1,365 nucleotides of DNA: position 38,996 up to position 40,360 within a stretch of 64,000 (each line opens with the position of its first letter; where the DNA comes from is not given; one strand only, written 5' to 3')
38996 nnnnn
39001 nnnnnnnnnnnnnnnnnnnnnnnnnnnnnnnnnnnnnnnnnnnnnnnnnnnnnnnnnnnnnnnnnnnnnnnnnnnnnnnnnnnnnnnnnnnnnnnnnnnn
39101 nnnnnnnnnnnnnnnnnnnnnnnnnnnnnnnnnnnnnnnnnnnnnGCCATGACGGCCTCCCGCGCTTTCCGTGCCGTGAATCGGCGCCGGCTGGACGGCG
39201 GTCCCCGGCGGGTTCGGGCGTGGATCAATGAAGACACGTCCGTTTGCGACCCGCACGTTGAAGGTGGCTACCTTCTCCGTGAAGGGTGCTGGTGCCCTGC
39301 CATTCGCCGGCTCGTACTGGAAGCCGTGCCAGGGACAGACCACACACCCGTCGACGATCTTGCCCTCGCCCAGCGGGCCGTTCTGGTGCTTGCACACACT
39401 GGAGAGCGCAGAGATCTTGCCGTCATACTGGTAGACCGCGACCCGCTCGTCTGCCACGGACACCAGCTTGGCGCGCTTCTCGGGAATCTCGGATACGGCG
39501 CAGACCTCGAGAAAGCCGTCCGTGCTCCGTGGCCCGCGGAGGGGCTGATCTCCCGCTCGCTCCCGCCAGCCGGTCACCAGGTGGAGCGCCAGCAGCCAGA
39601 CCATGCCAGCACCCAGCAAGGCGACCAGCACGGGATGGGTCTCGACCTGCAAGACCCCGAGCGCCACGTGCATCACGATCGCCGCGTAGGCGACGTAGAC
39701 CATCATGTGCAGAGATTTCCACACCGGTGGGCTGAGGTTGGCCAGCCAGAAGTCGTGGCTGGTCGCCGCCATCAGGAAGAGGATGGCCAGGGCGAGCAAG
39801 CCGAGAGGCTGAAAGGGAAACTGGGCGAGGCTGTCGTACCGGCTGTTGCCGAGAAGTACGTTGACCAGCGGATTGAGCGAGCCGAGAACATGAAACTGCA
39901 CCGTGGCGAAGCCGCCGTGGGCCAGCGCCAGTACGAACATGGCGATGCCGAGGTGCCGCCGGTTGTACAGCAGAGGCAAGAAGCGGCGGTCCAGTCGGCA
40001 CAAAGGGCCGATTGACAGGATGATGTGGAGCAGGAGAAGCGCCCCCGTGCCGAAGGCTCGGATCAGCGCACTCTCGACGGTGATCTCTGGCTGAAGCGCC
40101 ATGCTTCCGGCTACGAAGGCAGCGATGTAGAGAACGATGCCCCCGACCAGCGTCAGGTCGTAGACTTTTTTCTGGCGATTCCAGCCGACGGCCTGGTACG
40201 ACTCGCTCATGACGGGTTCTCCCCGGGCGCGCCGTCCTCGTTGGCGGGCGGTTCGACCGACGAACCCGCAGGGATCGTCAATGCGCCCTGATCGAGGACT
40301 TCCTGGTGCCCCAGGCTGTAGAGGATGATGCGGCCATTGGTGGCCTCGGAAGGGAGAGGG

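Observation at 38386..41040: Four-gene coupled operon around a ferric-reductase-TM::Rieske fusion, a possible transmembrane electron-export module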

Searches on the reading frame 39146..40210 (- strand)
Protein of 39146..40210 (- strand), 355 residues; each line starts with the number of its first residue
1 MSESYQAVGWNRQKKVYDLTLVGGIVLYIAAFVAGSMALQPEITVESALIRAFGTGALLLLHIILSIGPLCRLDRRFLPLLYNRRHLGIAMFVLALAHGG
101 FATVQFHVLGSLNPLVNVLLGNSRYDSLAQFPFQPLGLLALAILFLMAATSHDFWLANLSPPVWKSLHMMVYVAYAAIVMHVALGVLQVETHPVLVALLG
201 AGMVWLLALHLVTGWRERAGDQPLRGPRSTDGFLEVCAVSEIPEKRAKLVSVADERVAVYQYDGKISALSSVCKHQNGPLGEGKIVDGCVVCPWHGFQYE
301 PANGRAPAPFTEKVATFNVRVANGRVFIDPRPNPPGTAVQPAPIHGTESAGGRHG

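Call 4: search_protein_families(library=pfam, proteins=[window:39146-40210:-], max_evalue=0.1)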
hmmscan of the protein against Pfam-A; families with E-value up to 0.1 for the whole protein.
window:39146-40210:- (355 aa): 5 families
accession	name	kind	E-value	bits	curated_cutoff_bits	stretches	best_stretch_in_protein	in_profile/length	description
PF00355.32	Rieske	-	4e-17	62.3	20.3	1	234-317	3-87/88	Rieske [2Fe-2S] domain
PF01794.25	Ferric_reduct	-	1.6e-12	48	28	1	57-178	5-120/121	Ferric reductase like transmembrane component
PF13806.12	Rieske_2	-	5.4e-09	36.4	27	1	233-328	2-103/104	Rieske-like [2Fe-2S] domain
PF22543.2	Rieske_4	-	5.4e-07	30.3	28.4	1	246-304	13-75/119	Soluble Rieske-type ferredoxin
PF02508.19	Rnf-Nqr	-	0.0061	17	23.8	1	148-220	76-150/174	Rnf-Nqr subunit, membrane protein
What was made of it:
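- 39143..40210 (-): g3: 355-aa fusion of a ferric-reductase-type six-helix di-heme domain and a C-terminal Rieske [2Fe-2S] domain. PF01794 1.6e-12 and PF00355 4e-17 (call 4).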

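Call 5: search_protein_families(library=ncbifam, proteins=[window:39146-40210:-], max_evalue=0.1)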
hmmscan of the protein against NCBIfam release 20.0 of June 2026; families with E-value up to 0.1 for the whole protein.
window:39146-40210:- (355 aa): 10 families
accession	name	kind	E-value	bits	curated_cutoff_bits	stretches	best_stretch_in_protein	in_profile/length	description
NF041683.1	ant_diox_AndAb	equivalog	1.5e-15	57.2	150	1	235-328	4-98/100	anthranilate 1,2-dioxygenase ferredoxin subunit AndAb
NF042948.2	3PPDioc_HcaC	equivalog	2.1e-14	53.6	150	1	235-329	5-101/105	3-phenylpropionate/cinnamic acid dioxygenase ferredoxin subunit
NF007422.0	PRK09965.1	equivalog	3.7e-14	52.7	113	1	234-329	4-99/106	bifunctional 3-phenylpropionate/cinnamic acid dioxygenase ferredoxin subunit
TIGR02378.1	nirD_assim_sml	equivalog_domain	3.8e-12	46.3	74.65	1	235-328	4-103/105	nitrite reductase small subunit NirD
NF003831.1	PRK05419.1-2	equivalog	9.5e-09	35.1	130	1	48-204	42-186/212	protein-methionine-sulfoxide reductase heme-binding subunit MsrQ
NF040998.1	MamZ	equivalog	3.7e-07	29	650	1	51-206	471-615/633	magnetosome biogenesis transporter MamZ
TIGR02377.1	MocE_fam_FeS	subfamily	3.3e-06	27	136.15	1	234-329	3-100/101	MocE family 2Fe-2S type ferredoxin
NF052579.1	BetMthstMoxSdmAMthl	equivalog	0.00014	21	600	1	245-301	30-87/351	4beta-methylsterol monooxygenase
NF041174.1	SDX_Thmprot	equivalog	0.0063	16.7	170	1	247-305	14-75/109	sulredoxin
NF058607.1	GlBtMonoOxGbcA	equivalog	0.0098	14.4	670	1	236-300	59-126/420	glycine betaine monooxygenase oxygenase subunit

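Call 6: find_homologous_proteins(query=window:39146-40210:-)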
Query window:39146-40210:- (355 aa): 8000 proteins with E <= 0.001 among 8000 candidates; the best 120 are listed.
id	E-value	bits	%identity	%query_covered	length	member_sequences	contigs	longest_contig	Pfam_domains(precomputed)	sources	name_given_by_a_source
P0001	5.5e-237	804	100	100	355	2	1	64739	PF01794.26,PF00355.33,PF13806.13,PF22543.3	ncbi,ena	-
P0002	1.1e-207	707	87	99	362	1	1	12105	PF01794.26,PF00355.33,PF13806.13,PF22543.3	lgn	-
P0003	4.7e-166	571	69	97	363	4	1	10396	PF01794.26,PF00355.33,PF13806.13,PF22543.3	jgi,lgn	-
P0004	4.7e-166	571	66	99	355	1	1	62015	PF01794.26,PF00355.33,PF13806.13,PF22543.3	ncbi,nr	ncbi:MAG: Rieske 2Fe-2S domain-containing protein [bacterium]|nr:Rieske 2Fe-2S domain-containing pro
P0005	2.2e-163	562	69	99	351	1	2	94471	PF01794.26,PF00355.33,PF13806.13,PF22543.3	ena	-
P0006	3.4e-163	561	68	96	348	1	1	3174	PF01794.26,PF00355.33,PF13806.13,PF22543.3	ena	-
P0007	6.4e-163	560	68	96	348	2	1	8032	PF01794.26,PF00355.33,PF13806.13,PF22543.3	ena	-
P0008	6.7e-163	560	70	99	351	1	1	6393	PF01794.26,PF00355.33,PF13806.13,PF22543.3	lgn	-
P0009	1.2e-162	559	68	96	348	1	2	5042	PF01794.26,PF00355.33,PF13806.13,PF22543.3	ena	-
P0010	2.2e-162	558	71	96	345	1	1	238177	PF01794.26,PF00355.33,PF13806.13,PF22543.3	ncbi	ncbi:MAG: Rieske 2Fe-2S domain-containing protein [Acidobacteriota bacterium]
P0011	2.6e-162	558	70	98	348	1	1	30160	PF01794.26,PF00355.33,PF13806.13,PF22543.3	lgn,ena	-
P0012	1.4e-161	556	68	97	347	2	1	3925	PF01794.26,PF00355.33,PF13806.13,PF22543.3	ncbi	-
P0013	1.8e-161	555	67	99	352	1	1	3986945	PF01794.26,PF00355.33,PF13806.13,PF22543.3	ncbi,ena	-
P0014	3.0e-161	555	67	99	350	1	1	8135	PF01794.26,PF00355.33,PF13806.13,PF22543.3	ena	-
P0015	3.7e-161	554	67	98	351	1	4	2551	PF01794.26,PF00355.33,PF13806.13,PF22543.3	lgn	-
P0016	4.1e-161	554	68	96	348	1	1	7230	PF01794.26,PF00355.33,PF13806.13,PF22543.3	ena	-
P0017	7.4e-161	553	69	97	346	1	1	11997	PF01794.26,PF00355.33,PF13806.13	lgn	-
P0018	8.3e-161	553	69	96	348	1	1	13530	PF01794.26,PF00355.33,PF13806.13,PF22543.3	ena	-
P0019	9.0e-161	553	68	97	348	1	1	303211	PF01794.26,PF00355.33,PF13806.13,PF22543.3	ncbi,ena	-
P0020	9.5e-161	553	70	96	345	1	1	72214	PF01794.26,PF00355.33,PF13806.13,PF22543.3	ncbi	ncbi:MAG: Rieske 2Fe-2S domain-containing protein [Acidobacteriota bacterium]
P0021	2.0e-160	552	67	97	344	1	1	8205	PF01794.26,PF00355.33,PF13806.13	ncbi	-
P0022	2.6e-160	552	67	98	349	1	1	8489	PF01794.26,PF00355.33,PF13806.13,PF22543.3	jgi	jgi:nitrite reductase/ring-hydroxylating ferredoxin subunit/DMSO/TMAO reductase YedYZ heme-binding m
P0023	2.9e-160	552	67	96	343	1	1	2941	PF01794.26,PF00355.33,PF13806.13,PF22543.3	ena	-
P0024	3.7e-160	551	68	98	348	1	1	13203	PF01794.26,PF00355.33,PF13806.13,PF22543.3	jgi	jgi:nitrite reductase/ring-hydroxylating ferredoxin subunit/DMSO/TMAO reductase YedYZ heme-binding m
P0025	6.0e-160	550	66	96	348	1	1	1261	PF01794.26,PF00355.33,PF13806.13,PF22543.3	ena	-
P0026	1.0e-159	550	68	99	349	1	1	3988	PF01794.26,PF00355.33,PF13806.13,PF22543.3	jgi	jgi:nitrite reductase/ring-hydroxylating ferredoxin subunit/DMSO/TMAO reductase YedYZ heme-binding m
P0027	1.2e-159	549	66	99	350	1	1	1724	PF01794.26,PF00355.33,PF13806.13,PF22543.3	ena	-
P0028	1.3e-159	549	66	100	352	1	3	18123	PF01794.26,PF00355.33,PF13806.13,PF22543.3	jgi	-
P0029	1.6e-159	549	69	96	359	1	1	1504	PF01794.26,PF00355.33,PF13806.13,PF22543.3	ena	-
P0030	1.9e-159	549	68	97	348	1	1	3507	PF01794.26,PF00355.33,PF13806.13,PF22543.3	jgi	jgi:nitrite reductase/ring-hydroxylating ferredoxin subunit/DMSO/TMAO reductase YedYZ heme-binding m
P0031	2.0e-159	549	67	98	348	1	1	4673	PF01794.26,PF00355.33,PF13806.13,PF22543.3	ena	-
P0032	2.2e-159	549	70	97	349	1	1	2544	PF01794.26,PF00355.33,PF13806.13,PF22543.3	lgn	-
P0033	6.5e-159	547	69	97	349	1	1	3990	PF01794.26,PF00355.33,PF13806.13,PF22543.3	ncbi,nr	ncbi:MAG: Rieske 2Fe-2S domain-containing protein [Thermoanaerobaculia bacterium]|nr:Rieske 2Fe-2S d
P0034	6.6e-159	547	66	100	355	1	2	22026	PF01794.26,PF00355.33,PF13806.13,PF22543.3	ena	-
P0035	7.1e-159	547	66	98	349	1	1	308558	PF01794.26,PF00355.33,PF13806.13,PF22543.3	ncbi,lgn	-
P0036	9.8e-159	546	66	96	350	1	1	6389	PF01794.26,PF00355.33,PF13806.13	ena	-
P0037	1.1e-158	546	67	100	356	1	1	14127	PF01794.26,PF00355.33,PF13806.13,PF22543.3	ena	-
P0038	1.3e-158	546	68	98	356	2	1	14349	PF01794.26,PF00355.33,PF13806.13,PF22543.3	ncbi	ncbi:MAG: Rieske 2Fe-2S domain-containing protein [Acidobacteriota bacterium]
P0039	1.3e-158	546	67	98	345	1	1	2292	PF01794.26,PF00355.33,PF13806.13,PF22543.3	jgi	jgi:sulfoxide reductase heme-binding subunit YedZ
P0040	1.4e-158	546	67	98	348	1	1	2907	PF01794.26,PF00355.33,PF13806.13,PF22543.3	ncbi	-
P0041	1.7e-158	546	68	97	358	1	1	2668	PF01794.26,PF00355.33,PF13806.13,PF22543.3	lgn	-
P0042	1.8e-158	546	64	99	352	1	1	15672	PF01794.26,PF00355.33,PF13806.13,PF22543.3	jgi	jgi:nitrite reductase/ring-hydroxylating ferredoxin subunit/DMSO/TMAO reductase YedYZ heme-binding m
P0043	2.0e-158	545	67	99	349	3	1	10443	PF01794.26,PF00355.33,PF13806.13,PF22543.3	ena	-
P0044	3.5e-158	545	67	98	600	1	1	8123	PF01794.26,PF00355.33,PF13806.13,PF22543.3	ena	-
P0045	4.6e-158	544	65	99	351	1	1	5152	PF01794.26,PF00355.33,PF13806.13,PF22543.3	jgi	jgi:nitrite reductase/ring-hydroxylating ferredoxin subunit/DMSO/TMAO reductase YedYZ heme-binding m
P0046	5.6e-158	544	69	97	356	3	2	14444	PF01794.26,PF00355.33,PF13806.13,PF22543.3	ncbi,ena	-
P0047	6.4e-158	544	69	98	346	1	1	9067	PF01794.26,PF00355.33,PF13806.13,PF22543.3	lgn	-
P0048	6.5e-158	544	66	96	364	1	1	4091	PF01794.26,PF00355.33,PF13806.13,PF22543.3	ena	-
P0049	7.6e-158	544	67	97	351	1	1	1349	PF01794.26,PF00355.33,PF13806.13,PF22543.3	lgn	-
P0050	9.2e-158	543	66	96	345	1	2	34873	PF01794.26,PF00355.33,PF13806.13,PF22543.3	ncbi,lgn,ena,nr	ncbi:MAG: ferric reductase-like transmembrane domain-containing protein [Verrucomicrobia bacterium]|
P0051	9.4e-158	543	67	98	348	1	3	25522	PF01794.26,PF00355.33,PF13806.13,PF22543.3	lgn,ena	-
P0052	1.4e-157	543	66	98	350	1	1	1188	PF01794.26,PF00355.33,PF13806.13,PF22543.3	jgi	-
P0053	1.4e-157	543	66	99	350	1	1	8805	PF01794.26,PF00355.33,PF13806.13,PF22543.3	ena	-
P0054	1.5e-157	543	67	100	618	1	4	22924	PF01794.26,PF00355.33,PF13806.13,PF22543.3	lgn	-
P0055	1.6e-157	543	68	97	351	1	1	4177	PF01794.26,PF00355.33,PF13806.13,PF22543.3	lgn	-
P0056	1.7e-157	542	67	100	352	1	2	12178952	PF01794.26,PF00355.33,PF13806.13,PF22543.3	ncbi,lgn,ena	-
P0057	3.0e-157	542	65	100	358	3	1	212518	PF01794.26,PF00355.33,PF13806.13,PF22543.3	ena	-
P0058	3.5e-157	541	65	96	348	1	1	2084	PF01794.26,PF00355.33,PF13806.13,PF22543.3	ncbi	ncbi:MAG: Rieske 2Fe-2S domain-containing protein [Planctomycetota bacterium]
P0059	3.5e-157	541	65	96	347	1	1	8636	PF01794.26,PF00355.33,PF13806.13,PF22543.3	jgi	jgi:nitrite reductase/ring-hydroxylating ferredoxin subunit/DMSO/TMAO reductase YedYZ heme-binding m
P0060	3.7e-157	541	68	99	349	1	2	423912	PF01794.26,PF00355.33,PF13806.13,PF22543.3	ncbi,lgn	-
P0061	3.9e-157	541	66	99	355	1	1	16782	PF01794.26,PF00355.33,PF13806.13,PF22543.3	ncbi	ncbi:MAG: Rieske 2Fe-2S domain-containing protein [Acidobacteriota bacterium]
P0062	4.0e-157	541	66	98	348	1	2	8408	PF01794.26,PF00355.33,PF13806.13,PF22543.3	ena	-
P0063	4.1e-157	541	68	99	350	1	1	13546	PF01794.26,PF00355.33,PF13806.13,PF22543.3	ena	-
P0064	5.0e-157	541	66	99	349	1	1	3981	PF01794.26,PF00355.33,PF13806.13,PF22543.3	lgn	-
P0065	5.1e-157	541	67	97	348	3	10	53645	PF01794.26,PF00355.33,PF13806.13,PF22543.3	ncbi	-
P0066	5.4e-157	541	66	96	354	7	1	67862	PF01794.26,PF00355.33,PF13806.13,PF22543.3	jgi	jgi:nitrite reductase/ring-hydroxylating ferredoxin subunit/DMSO/TMAO reductase YedYZ heme-binding m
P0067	6.8e-157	540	68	97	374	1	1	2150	PF01794.26,PF00355.33,PF13806.13,PF22543.3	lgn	-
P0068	7.0e-157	540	68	97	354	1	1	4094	PF01794.26,PF00355.33,PF13806.13,PF22543.3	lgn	-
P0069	7.3e-157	540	67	97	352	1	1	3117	PF01794.26,PF00355.33,PF13806.13,PF22543.3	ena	-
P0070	7.5e-157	540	69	98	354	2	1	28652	PF01794.26,PF00355.33,PF13806.13,PF22543.3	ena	-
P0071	8.1e-157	540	65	96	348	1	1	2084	PF01794.26,PF00355.33,PF13806.13,PF22543.3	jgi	jgi:nitrite reductase/ring-hydroxylating ferredoxin subunit/DMSO/TMAO reductase YedYZ heme-binding m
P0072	9.5e-157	540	67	97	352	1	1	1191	PF01794.26,PF00355.33,PF13806.13,PF22543.3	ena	-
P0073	1.3e-156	540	64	97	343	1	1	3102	PF01794.26,PF00355.33,PF13806.13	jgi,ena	-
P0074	1.5e-156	539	68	97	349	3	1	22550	PF01794.26,PF00355.33,PF13806.13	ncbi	-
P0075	2.2e-156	539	67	96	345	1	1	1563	PF01794.26,PF00355.33,PF13806.13,PF22543.3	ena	-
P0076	2.3e-156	539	67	97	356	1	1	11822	PF01794.26,PF00355.33,PF13806.13,PF22543.3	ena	-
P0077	2.4e-156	539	67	98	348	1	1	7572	PF01794.26,PF00355.33,PF13806.13,PF22543.3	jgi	-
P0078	2.6e-156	539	66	99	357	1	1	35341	PF01794.26,PF00355.33,PF13806.13,PF22543.3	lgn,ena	-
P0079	3.2e-156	538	68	97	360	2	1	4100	PF01794.26,PF00355.33,PF13806.13,PF22543.3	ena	-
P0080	3.2e-156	538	65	95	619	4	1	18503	PF01794.26,PF00355.33,PF13806.13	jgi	jgi:nitrite reductase/ring-hydroxylating ferredoxin subunit/DMSO/TMAO reductase YedYZ heme-binding m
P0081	3.3e-156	538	65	98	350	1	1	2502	PF01794.26,PF00355.33,PF13806.13,PF22543.3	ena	-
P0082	4.8e-156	538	67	97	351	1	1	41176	PF01794.26,PF00355.33,PF13806.13,PF22543.3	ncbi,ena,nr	ncbi:MAG: ferric reductase-like transmembrane domain-containing protein [Acidobacteriota bacterium]|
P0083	4.9e-156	538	66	98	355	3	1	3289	PF01794.26,PF00355.33,PF13806.13,PF22543.3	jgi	-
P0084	5.2e-156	538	66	98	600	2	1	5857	PF01794.26,PF00355.33,PF13806.13,PF22543.3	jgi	-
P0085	5.3e-156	537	64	96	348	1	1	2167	PF01794.26,PF00355.33,PF13806.13,PF22543.3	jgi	jgi:sulfoxide reductase heme-binding subunit YedZ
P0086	5.6e-156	537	66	97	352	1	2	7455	PF01794.26,PF00355.33,PF13806.13,PF22543.3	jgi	jgi:nitrite reductase/ring-hydroxylating ferredoxin subunit/DMSO/TMAO reductase YedYZ heme-binding m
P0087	5.7e-156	537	66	99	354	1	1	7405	PF01794.26,PF00355.33,PF13806.13,PF22543.3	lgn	-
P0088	5.9e-156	537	67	99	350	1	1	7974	PF01794.26,PF00355.33,PF13806.13,PF22543.3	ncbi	ncbi:MAG: Rieske 2Fe-2S domain-containing protein [Acidobacteriota bacterium]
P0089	7.2e-156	537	66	97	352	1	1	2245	PF01794.26,PF00355.33,PF13806.13,PF22543.3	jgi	jgi:nitrite reductase/ring-hydroxylating ferredoxin subunit/DMSO/TMAO reductase YedYZ heme-binding m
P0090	7.4e-156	537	66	98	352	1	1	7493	PF01794.26,PF00355.33,PF13806.13,PF22543.3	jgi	jgi:sulfoxide reductase heme-binding subunit YedZ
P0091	8.5e-156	537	66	100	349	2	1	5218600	PF01794.26,PF00355.33,PF13806.13,PF22543.3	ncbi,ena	-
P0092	1.0e-155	537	65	99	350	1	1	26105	PF01794.26,PF00355.33,PF13806.13,PF22543.3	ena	-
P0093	1.0e-155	537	68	96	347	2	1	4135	PF01794.26,PF00355.33,PF13806.13,PF22543.3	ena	-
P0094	1.0e-155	537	66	97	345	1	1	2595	PF01794.26,PF00355.33,PF13806.13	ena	-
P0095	1.2e-155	536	65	97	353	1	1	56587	PF01794.26,PF00355.33,PF13806.13,PF22543.3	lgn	-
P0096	1.4e-155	536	66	97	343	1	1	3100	PF01794.26,PF00355.33,PF13806.13,PF22543.3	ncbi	-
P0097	1.6e-155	536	65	96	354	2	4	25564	PF01794.26,PF00355.33,PF13806.13,PF22543.3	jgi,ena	-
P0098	1.6e-155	536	66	99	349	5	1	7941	PF01794.26,PF00355.33,PF13806.13,PF22543.3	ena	-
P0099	1.7e-155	536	65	100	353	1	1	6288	PF01794.26,PF00355.33,PF13806.13,PF22543.3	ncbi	-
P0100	1.9e-155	536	67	97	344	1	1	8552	PF01794.26,PF00355.33,PF13806.13,PF22543.3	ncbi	-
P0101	1.9e-155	536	66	99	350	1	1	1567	PF01794.26,PF00355.33,PF13806.13,PF22543.3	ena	-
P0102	3.9e-155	535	65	97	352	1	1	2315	PF01794.26,PF00355.33,PF13806.13,PF22543.3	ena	-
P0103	4.7e-155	534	65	99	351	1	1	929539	PF01794.26,PF00355.33,PF13806.13,PF22543.3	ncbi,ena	-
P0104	4.7e-155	534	64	97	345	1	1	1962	PF01794.26,PF00355.33,PF13806.13,PF22543.3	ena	-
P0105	6.2e-155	534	67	99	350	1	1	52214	PF01794.26,PF00355.33,PF13806.13,PF22543.3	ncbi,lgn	-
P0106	7.2e-155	534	67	96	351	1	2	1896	PF01794.26,PF00355.33,PF13806.13,PF22543.3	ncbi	-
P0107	7.4e-155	534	64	98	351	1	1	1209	PF01794.26,PF00355.33,PF13806.13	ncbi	-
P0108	7.9e-155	534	64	97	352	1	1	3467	PF01794.26,PF00355.33,PF13806.13,PF22543.3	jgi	jgi:nitrite reductase/ring-hydroxylating ferredoxin subunit/DMSO/TMAO reductase YedYZ heme-binding m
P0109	7.9e-155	534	66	97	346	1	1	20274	PF01794.26,PF00355.33,PF13806.13,PF22543.3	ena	-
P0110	8.3e-155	534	65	100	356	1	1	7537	PF01794.26,PF00355.33,PF13806.13,PF22543.3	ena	-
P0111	1.5e-154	533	68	97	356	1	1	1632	PF01794.26,PF00355.33,PF13806.13,PF22543.3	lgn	-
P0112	1.5e-154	533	67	99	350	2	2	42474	PF01794.26,PF00355.33,PF13806.13,PF22543.3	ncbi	-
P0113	1.6e-154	533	65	99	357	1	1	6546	PF01794.26,PF00355.33,PF13806.13,PF22543.3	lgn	-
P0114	1.6e-154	533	66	97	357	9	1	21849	PF01794.26,PF00355.33,PF13806.13,PF22543.3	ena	-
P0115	1.6e-154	533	67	99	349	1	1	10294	PF01794.26,PF00355.33,PF13806.13,PF22543.3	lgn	-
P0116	1.7e-154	532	66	96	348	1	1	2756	PF01794.26,PF00355.33,PF13806.13,PF22543.3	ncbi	-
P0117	1.8e-154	532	66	97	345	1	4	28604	PF01794.26,PF00355.33,PF13806.13,PF22543.3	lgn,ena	-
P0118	2.0e-154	532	67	98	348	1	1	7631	PF01794.26,PF00355.33,PF13806.13,PF22543.3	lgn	-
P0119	2.2e-154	532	64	98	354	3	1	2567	PF01794.26,PF00355.33,PF13806.13,PF22543.3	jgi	jgi:nitrite reductase/ring-hydroxylating ferredoxin subunit/DMSO/TMAO reductase YedYZ heme-binding m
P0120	2.8e-154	532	67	97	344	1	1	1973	PF01794.26,PF00355.33,PF13806.13,PF22543.3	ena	-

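Call 8: find_related_loci(query=window:39146-40210:-, collection=genome_contigs, flank=6000)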
Query window:39146-40210:- (355 aa) in genome_contigs; peptide patterns used: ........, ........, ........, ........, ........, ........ (x = any residue, [..] = any of these).
326 stretches matched a pattern; 178 encode a relative of the query (tblastn E <= 1e-3); the best 80 are kept; 80 distinct loci.
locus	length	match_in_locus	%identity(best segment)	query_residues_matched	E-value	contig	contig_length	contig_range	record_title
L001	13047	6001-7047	68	1-351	1e-156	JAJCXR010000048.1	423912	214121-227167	MAG: Acidobacteriota bacterium isolate OFTM328 OFTM328_47, whole genome shotgun sequence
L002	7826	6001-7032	65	1-344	3e-155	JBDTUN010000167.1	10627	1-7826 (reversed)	MAG: Acidobacteriota bacterium isolate cluster3_bin.45 NODE_28136_length_10627_cov_6.324442, whole genome shotgun sequen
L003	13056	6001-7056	67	1-353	7e-155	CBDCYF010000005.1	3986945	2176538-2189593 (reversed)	MAG: Candidatus Multivoradales bacterium isolate fa92297e-59d4-4d54-97ff-e4ae523241f8 genome assembly, contig: contig_5,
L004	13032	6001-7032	66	1-344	9e-152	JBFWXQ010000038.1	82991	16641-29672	MAG: Blastocatellales bacterium isolate CA_2019_TPBS_144 NODE_2301_length_82991_cov_19.045412_TPBS, whole genome shotgun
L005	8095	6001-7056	63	1-351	2e-151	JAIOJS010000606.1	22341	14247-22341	MAG: Thermoanaerobaculia bacterium isolate MAG_62 contig_342698, whole genome shotgun sequence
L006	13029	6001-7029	60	1-345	3e-148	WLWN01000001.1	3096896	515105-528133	MAG: Kiritimatiellae bacterium isolate MH-Pat-all_autometa_1-1 scf7180000017253.3096896, whole genome shotgun sequence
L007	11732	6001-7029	65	1-344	3e-147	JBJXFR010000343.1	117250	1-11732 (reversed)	MAG: Blastocatellia bacterium isolate F1F2.bin.427 k127_9054756, whole genome shotgun sequence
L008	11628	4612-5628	64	1-342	1e-146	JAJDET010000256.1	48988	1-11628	MAG: Planctomycetota bacterium isolate OFTM220 OFTM220_255, whole genome shotgun sequence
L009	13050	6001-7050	60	1-351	2e-145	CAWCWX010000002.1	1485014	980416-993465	MAG: uncultured Acidobacteriota bacterium isolate MFD05442.bin.1.6 genome assembly, contig: contig_1393, whole genome sh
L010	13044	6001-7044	62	1-349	7e-145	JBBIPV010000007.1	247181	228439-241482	MAG: Terriglobales bacterium isolate EPF170215_bin_310 NODE_14_length_247181_cov_13.279930, whole genome shotgun sequenc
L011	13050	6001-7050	60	1-351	2e-144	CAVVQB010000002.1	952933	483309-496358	MAG: uncultured Acidobacteriaceae bacterium isolate MFD02579.bin.1.51 genome assembly, contig: contig_17049, whole genom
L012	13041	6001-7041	61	1-348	5e-144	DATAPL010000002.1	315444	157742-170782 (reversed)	MAG TPA_asm: Terriglobales bacterium isolate SMAG_U5440 k141_4043826, whole genome shotgun sequence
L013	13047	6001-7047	64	1-352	4e-144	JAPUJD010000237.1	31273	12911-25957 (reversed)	MAG: Acidobacteria bacterium isolate KW1-S11_156 KW1-S11_156_cg237, whole genome shotgun sequence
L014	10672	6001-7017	62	1-341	3e-143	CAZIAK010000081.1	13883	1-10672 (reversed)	MAG TPA_asm: uncultured Phycisphaerales bacterium isolate binchicken_co46_894 genome assembly, contig: NODE_8389_length_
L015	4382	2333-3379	61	1-353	4e-146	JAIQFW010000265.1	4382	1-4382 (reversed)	MAG: Terriglobia bacterium isolate SRVP_32 SRVP18_hole-7m-from-trench_1_20cm_scaffold_13345, whole genome shotgun sequen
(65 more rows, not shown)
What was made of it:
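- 39143..40210 (-): Homologues are 52-70% identical in the best aligned segment across phyla (calls 6, 8).
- The host taxa are mostly aerobes (call 8).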
